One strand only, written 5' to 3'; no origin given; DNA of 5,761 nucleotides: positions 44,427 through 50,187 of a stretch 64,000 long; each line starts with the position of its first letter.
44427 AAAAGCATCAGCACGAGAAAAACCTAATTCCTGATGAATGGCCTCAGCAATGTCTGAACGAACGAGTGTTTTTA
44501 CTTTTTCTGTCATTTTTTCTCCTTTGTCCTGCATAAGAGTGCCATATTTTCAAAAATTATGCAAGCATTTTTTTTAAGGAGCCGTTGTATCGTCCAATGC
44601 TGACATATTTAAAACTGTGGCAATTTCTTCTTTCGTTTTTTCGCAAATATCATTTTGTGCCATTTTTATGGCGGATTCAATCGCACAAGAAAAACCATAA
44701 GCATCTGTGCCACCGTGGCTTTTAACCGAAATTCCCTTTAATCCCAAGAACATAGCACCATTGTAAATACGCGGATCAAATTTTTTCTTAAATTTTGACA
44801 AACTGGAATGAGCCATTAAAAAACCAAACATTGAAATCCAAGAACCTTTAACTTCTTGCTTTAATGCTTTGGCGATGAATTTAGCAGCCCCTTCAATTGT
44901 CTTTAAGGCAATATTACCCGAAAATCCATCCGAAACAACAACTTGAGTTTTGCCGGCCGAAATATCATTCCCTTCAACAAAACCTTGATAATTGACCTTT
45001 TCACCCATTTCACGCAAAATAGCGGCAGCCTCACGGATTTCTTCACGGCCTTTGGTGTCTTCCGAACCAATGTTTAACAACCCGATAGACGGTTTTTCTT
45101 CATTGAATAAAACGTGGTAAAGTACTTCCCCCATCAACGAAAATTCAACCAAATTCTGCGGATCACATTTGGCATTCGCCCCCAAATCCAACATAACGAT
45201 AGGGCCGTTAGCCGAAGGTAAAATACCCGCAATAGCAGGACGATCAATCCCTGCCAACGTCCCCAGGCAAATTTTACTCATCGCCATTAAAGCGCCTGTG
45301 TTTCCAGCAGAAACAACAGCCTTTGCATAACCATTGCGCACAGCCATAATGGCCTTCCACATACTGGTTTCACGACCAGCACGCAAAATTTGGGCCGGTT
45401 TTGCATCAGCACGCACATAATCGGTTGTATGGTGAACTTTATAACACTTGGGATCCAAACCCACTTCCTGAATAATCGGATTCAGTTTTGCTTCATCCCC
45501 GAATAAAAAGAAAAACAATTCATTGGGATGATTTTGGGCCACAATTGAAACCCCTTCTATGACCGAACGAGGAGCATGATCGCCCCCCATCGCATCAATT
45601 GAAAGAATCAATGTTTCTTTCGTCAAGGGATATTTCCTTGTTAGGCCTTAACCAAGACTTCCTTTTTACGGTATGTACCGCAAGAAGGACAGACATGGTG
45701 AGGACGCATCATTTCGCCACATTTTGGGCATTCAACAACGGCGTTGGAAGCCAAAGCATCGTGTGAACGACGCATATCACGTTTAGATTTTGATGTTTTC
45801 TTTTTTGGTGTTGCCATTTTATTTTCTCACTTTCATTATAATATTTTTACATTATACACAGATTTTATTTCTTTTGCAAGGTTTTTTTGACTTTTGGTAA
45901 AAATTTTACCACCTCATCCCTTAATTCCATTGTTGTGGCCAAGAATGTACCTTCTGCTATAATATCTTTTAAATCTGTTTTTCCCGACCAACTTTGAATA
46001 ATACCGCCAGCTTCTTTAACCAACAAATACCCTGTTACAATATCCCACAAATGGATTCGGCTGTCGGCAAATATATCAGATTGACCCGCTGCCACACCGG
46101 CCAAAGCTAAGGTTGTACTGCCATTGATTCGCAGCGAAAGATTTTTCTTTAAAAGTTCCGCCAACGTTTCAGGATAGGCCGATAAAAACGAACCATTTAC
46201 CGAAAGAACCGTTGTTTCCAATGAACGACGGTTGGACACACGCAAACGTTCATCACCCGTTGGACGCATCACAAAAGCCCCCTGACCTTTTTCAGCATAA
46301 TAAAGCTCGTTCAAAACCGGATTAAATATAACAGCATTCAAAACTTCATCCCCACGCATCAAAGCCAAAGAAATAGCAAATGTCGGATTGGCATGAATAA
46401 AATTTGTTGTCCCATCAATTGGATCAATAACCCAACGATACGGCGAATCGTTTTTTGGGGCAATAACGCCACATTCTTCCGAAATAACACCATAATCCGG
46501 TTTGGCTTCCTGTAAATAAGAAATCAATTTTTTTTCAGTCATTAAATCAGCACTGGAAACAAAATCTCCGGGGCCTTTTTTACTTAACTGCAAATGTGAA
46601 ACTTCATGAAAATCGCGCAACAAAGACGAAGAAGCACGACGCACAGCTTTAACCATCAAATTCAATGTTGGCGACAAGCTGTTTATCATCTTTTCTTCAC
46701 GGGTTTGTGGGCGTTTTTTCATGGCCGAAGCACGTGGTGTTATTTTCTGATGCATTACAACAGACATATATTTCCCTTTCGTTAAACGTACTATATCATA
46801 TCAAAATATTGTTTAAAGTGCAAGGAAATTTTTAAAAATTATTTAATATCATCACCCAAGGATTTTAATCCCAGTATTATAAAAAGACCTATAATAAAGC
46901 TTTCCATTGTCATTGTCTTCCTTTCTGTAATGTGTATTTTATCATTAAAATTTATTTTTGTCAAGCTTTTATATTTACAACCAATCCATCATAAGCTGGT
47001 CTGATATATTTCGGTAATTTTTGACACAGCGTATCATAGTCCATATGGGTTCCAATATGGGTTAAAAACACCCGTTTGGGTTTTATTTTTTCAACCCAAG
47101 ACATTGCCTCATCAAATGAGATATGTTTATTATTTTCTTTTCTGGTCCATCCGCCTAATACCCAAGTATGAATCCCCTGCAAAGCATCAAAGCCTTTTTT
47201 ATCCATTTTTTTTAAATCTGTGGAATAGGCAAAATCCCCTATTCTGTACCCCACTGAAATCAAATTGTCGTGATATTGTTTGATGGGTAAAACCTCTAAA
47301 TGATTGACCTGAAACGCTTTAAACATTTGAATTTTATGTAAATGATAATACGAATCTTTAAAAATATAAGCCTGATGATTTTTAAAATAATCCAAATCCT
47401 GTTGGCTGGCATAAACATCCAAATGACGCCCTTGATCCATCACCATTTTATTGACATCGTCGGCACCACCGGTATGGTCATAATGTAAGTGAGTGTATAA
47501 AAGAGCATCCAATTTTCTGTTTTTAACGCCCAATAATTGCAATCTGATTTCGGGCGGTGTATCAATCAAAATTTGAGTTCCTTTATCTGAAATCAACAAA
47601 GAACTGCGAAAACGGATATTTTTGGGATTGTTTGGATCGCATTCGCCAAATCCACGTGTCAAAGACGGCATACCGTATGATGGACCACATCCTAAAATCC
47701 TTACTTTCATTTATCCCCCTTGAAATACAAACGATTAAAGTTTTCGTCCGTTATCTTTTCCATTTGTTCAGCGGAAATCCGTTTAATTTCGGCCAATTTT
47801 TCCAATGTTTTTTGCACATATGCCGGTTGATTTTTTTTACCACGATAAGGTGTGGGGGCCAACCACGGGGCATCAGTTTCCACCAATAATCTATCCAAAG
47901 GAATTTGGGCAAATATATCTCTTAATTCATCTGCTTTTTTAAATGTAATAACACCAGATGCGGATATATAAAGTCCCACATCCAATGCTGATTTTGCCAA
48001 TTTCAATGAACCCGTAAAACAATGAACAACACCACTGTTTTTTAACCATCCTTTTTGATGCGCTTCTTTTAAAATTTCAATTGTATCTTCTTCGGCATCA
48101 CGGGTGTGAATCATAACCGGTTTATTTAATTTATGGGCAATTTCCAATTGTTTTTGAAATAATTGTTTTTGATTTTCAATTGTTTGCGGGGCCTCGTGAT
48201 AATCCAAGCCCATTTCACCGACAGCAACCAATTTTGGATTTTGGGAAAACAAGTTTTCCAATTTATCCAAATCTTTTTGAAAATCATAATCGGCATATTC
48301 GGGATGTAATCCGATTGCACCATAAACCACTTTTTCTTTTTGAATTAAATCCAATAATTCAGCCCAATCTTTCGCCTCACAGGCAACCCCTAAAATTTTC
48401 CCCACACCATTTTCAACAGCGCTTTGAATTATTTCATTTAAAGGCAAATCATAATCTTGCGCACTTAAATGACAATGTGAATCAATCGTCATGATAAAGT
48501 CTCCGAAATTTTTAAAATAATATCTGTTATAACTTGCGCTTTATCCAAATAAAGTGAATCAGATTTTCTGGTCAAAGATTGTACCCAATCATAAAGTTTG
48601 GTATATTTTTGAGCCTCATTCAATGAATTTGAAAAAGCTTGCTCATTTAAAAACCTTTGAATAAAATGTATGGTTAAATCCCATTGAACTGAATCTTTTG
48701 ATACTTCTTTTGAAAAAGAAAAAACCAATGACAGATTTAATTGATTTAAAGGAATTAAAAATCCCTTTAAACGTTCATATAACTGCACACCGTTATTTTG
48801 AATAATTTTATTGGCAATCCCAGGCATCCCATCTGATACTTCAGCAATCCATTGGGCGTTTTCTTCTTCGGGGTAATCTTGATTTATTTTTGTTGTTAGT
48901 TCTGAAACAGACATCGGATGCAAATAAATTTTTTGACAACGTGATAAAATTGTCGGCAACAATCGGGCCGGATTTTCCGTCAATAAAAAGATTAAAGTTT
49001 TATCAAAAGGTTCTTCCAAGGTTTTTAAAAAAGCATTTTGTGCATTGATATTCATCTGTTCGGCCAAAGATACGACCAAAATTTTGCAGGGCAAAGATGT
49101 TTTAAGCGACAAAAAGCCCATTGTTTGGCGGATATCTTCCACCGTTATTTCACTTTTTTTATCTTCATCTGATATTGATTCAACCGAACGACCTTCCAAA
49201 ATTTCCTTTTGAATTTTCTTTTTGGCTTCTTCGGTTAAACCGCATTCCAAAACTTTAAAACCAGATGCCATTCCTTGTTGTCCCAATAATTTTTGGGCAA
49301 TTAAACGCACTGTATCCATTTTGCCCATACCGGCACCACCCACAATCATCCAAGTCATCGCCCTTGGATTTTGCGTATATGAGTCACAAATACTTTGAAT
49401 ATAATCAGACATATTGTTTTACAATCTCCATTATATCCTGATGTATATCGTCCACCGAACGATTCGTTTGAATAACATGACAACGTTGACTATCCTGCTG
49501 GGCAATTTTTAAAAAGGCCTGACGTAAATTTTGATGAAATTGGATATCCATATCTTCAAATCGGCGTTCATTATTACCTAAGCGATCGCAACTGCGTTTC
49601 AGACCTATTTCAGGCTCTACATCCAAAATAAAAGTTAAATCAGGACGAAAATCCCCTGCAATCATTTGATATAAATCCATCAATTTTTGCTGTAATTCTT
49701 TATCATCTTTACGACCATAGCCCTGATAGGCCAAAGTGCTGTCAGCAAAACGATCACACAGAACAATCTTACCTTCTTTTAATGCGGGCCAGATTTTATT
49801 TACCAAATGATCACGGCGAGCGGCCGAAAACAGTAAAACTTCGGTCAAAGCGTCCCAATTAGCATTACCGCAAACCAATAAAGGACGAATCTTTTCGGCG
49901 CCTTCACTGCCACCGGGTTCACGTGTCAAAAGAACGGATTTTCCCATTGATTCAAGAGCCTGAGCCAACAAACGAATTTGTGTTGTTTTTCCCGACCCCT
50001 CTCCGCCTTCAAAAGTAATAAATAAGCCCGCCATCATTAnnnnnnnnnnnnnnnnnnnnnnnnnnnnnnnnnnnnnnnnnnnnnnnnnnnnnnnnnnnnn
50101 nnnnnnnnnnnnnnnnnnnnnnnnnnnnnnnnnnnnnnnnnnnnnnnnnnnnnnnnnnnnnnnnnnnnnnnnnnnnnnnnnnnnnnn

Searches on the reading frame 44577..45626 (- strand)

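Call 32: search_protein_families(library=pfam, proteins=[window:44577-45626:-], max_evalue=0.00001)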
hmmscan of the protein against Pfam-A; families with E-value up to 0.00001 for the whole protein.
window:44577-45626:- (350 aa): 1 family
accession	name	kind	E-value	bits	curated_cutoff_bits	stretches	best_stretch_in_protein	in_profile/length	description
PF02504.20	FA_synthesis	-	3.8e-99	332.3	29.1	1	8-330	3-324/324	Fatty acid synthesis protein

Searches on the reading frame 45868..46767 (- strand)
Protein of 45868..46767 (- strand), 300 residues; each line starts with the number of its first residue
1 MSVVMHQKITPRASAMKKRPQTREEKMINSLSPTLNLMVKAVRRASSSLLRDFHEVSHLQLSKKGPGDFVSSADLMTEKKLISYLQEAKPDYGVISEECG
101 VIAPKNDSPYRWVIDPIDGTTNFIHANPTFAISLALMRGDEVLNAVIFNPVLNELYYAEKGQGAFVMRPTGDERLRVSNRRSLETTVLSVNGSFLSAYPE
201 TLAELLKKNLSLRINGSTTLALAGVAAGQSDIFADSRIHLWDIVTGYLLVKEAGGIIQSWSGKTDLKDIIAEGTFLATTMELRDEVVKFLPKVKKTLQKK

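Call 32: search_protein_families(library=pfam, proteins=[window:45868-46767:-], max_evalue=0.00001)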
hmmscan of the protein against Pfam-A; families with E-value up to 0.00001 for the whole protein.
window:45868-46767:- (300 aa): 1 family
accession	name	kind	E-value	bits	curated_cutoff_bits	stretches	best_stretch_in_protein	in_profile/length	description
PF00459.30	Inositol_P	-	9.3e-48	163.5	27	1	32-279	3-254/271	Inositol monophosphatase family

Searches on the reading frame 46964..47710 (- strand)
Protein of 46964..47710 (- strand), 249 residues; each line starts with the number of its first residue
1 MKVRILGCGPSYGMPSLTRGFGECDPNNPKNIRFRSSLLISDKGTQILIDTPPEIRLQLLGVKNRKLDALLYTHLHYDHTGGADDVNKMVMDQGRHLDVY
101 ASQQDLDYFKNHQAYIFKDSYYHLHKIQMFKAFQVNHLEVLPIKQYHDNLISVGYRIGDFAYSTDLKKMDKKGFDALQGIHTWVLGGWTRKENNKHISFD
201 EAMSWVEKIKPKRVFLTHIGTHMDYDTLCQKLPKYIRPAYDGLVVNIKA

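Call 32: search_protein_families(library=pfam, proteins=[window:46964-47710:-], max_evalue=0.00001)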
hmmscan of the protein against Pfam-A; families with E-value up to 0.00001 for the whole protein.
window:46964-47710:- (249 aa): 2 families
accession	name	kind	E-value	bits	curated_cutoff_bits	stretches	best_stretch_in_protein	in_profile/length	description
PF12706.13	Lactamase_B_2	-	3.1e-28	99.2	27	1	45-219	1-200/200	Beta-lactamase superfamily domain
PF00753.33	Lactamase_B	-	1.4e-11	45.2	22.7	1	34-183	5-162/196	Metallo-beta-lactamase superfamily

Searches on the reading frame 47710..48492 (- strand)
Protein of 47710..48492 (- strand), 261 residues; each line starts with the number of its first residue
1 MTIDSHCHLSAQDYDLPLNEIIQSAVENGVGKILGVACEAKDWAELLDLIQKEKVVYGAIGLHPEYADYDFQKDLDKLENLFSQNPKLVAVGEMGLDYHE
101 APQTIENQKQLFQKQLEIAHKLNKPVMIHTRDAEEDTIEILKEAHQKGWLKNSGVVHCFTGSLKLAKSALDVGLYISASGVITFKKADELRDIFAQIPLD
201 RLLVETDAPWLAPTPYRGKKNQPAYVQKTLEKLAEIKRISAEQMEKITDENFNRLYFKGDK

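Call 32: search_protein_families(library=pfam, proteins=[window:47710-48492:-], max_evalue=0.00001)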
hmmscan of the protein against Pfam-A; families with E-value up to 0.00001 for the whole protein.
window:47710-48492:- (261 aa): 1 family
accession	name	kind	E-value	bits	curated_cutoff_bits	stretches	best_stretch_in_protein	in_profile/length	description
PF01026.27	TatD_DNase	-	1.7e-87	293.4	27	1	3-256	1-252/253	TatD related DNase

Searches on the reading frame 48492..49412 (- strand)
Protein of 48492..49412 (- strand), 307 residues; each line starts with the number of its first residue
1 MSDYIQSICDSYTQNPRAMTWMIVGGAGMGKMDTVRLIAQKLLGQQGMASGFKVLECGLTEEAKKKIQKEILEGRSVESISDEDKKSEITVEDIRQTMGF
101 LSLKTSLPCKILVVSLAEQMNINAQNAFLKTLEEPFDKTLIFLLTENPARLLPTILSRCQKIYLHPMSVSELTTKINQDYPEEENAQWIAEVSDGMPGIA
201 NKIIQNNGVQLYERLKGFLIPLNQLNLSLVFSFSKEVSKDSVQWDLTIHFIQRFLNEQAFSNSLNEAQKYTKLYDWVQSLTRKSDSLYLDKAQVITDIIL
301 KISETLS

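Call 32: search_protein_families(library=pfam, proteins=[window:48492-49412:-], max_evalue=0.00001)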
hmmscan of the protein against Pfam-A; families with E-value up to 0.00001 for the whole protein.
window:48492-49412:- (307 aa): 2 families
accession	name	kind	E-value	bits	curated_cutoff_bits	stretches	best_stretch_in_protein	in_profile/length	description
PF13177.12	DNA_pol3_delta2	-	2.9e-28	99.3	27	1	5-167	6-160/161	DNA polymerase III, delta subunit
PF13245.12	AAA_19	-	5.1e-06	27.1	25.1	1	19-134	12-116/134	AAA domain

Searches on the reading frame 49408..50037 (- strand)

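Call 32: search_protein_families(library=pfam, proteins=[window:49408-50037:-], max_evalue=0.00001)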
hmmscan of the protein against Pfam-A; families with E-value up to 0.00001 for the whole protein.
window:49408-50037:- (210 aa): 2 families
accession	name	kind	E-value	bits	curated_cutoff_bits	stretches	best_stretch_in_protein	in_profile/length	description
PF02223.23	Thymidylate_kin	-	1.1e-49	169.1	27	1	9-202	1-185/185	Thymidylate kinase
PF13521.12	AAA_28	-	5.9e-08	33.5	27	1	7-172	2-147/164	AAA domain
